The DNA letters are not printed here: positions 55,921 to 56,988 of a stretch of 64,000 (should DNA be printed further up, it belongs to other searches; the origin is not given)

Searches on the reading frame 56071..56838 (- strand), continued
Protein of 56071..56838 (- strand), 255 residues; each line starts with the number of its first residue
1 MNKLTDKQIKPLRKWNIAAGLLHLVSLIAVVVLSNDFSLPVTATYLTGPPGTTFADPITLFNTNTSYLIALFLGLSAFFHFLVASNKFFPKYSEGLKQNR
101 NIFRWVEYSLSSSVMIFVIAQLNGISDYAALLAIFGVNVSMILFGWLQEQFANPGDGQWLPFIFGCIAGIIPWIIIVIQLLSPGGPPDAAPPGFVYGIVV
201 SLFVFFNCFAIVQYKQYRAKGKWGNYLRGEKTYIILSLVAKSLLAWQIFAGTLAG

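Call 41: search_solved_structures(query=window:56071-56838:-, max_evalue=0.001, show_alignments=2)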
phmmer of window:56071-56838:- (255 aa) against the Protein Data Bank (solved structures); distinct sequences matched with E-value up to 0.001: 6.
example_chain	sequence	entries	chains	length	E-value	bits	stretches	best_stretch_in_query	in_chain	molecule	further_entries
9ljj_A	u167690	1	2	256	5.8e-108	363.6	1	2-253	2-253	Heliorhodopsin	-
6su3_X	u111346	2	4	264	6.5e-108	363.4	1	2-253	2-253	48C12 heliorhodopsin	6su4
6uh3_A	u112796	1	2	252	1.6e-107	362.1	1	4-253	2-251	Heliorhodopsin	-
6is6_A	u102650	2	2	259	1.1e-57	198.9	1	10-253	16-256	heliorhodopsin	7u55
7clj_A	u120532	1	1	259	2.7e-57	197.5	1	10-253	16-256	heliorhodopsin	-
9vfc_A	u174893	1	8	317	9.3e-39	136.8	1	7-252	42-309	heliorhodopsin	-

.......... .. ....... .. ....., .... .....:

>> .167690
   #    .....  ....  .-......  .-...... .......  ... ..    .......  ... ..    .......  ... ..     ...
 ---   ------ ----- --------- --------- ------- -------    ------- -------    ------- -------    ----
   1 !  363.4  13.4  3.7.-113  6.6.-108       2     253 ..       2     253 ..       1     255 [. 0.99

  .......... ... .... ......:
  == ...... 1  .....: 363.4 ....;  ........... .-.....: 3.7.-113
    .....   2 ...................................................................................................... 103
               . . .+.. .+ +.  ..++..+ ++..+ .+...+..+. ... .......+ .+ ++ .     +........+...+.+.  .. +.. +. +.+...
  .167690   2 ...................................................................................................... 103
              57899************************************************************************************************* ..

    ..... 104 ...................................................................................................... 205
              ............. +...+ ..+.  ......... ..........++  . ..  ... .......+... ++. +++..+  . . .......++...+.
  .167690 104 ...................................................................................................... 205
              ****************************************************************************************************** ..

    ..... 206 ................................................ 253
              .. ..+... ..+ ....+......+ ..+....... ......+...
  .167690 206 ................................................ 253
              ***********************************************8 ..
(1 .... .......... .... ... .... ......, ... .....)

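Call 57: find_encoding_contigs(protein=P0122, flank=6000, max_places=3)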
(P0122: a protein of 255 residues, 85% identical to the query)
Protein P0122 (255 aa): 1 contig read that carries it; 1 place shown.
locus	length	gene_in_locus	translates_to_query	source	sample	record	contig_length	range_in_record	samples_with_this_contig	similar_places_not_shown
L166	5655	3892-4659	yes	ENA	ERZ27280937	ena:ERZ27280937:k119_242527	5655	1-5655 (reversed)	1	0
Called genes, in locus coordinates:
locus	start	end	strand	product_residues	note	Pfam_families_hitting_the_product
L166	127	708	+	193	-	-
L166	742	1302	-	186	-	-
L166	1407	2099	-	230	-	PF13489:Methyltransf_23, PF13847:Methyltransf_31, PF08241:Methyltransf_11, PF08242:Methyltransf_12, PF13649:Methyltransf_25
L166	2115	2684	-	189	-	PF13238:AAA_18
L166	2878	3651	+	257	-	PF02517:Rce1-like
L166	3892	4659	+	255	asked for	PF18761:Heliorhodopsin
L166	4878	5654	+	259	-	?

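Call 58: find_encoding_contigs(protein=P0126, flank=6000, max_places=3)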
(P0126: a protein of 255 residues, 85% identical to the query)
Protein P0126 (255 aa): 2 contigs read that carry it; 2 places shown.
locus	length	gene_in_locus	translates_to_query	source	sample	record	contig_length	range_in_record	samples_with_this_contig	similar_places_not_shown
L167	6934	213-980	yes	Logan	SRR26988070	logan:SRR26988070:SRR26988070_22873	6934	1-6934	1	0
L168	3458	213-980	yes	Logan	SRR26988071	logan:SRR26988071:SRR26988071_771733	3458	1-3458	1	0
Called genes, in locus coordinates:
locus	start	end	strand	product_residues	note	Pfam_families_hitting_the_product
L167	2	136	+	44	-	?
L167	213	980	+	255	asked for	PF18761:Heliorhodopsin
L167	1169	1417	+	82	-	PF04226:Transgly_assoc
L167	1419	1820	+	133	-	-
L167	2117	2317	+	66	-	PF02583:Trns_repr_metal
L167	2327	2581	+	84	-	PF09851:SHOCT (weak)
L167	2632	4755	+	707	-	PF19335:HMBD, PF00122:E1-E2_ATPase, PF00702:Hydrolase, PF12710:HAD (faint), PF08282:Hydrolase_3 (weak)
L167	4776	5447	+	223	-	PF03713:DUF305, PF13628:DUF4142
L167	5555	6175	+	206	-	-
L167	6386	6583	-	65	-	-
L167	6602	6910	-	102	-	PF01638:HxlR (weak)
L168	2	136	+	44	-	?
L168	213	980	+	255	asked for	PF18761:Heliorhodopsin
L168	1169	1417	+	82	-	PF04226:Transgly_assoc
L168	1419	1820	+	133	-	-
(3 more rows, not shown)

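Call 59: find_encoding_contigs(protein=P0133, flank=6000, max_places=6)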
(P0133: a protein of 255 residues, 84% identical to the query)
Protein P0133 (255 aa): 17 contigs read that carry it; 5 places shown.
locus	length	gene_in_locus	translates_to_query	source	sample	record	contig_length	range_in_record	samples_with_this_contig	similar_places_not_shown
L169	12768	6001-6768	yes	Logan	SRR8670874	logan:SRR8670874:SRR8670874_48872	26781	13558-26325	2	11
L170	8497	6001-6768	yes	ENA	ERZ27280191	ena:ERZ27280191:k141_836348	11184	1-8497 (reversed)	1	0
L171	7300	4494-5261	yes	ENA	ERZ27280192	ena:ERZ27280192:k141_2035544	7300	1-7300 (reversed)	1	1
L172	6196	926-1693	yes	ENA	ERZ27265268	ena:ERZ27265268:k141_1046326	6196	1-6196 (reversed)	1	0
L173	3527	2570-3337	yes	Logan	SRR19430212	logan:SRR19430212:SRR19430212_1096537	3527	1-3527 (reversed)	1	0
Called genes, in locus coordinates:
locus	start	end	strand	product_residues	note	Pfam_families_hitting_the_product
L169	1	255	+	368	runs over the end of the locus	PF00226:DnaJ, PF01556:DnaJ_C, PF15777:Anti-TRAP (faint), PF00684:DnaJ_CXXCXGXG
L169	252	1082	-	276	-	PF00990:GGDEF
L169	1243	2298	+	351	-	PF02655:ATP-grasp_3 (faint)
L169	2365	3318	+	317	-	PF08443:RimK, PF03133:TTL (faint)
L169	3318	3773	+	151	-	PF05618:RimB-like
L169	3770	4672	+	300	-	PF18030:Rimk_N, PF14397:ATPgrasp_ST (faint), PF02655:ATP-grasp_3, PF02955:GSH-S_ATP, PF08443:RimK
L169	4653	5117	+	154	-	PF02643:DUF192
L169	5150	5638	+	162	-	-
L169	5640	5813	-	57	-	-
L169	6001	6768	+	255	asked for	PF18761:Heliorhodopsin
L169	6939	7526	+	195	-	PF00440:TetR_N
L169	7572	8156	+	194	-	PF02469:Fasciclin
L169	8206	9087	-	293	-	PF01073:3Beta_HSD (weak), PF01370:Epimerase, PF05368:NmrA, PF13460:NAD_binding_10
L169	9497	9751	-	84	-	PF02604:PhdYeFM_antitox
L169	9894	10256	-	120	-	-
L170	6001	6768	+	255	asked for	PF18761:Heliorhodopsin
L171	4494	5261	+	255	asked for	PF18761:Heliorhodopsin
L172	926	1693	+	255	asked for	PF18761:Heliorhodopsin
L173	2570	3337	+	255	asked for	PF18761:Heliorhodopsin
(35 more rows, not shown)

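Call 60: find_encoding_contigs(protein=P0127, flank=6000, max_places=3)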
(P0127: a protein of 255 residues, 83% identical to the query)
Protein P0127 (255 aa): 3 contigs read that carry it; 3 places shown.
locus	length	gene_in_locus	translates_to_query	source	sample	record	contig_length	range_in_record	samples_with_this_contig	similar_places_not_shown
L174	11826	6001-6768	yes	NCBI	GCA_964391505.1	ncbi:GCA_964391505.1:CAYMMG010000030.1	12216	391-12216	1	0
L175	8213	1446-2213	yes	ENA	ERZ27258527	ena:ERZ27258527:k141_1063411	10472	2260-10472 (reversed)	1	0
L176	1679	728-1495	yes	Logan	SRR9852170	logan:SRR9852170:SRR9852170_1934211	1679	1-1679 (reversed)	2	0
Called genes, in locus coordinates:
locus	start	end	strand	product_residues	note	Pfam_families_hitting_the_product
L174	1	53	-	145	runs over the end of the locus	-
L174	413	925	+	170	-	-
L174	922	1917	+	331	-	PF18144:SMODS (weak)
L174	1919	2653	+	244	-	-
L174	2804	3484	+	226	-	-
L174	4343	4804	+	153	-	-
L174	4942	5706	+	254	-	-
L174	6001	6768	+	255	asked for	PF18761:Heliorhodopsin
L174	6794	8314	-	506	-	PF03136:Pup_ligase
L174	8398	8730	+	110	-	PF03795:YCII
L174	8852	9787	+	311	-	-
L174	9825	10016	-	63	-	-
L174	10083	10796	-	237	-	PF01323:DSBA, PF22234:Rv2466c-like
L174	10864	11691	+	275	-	-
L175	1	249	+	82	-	?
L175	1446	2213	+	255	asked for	PF18761:Heliorhodopsin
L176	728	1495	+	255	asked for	PF18761:Heliorhodopsin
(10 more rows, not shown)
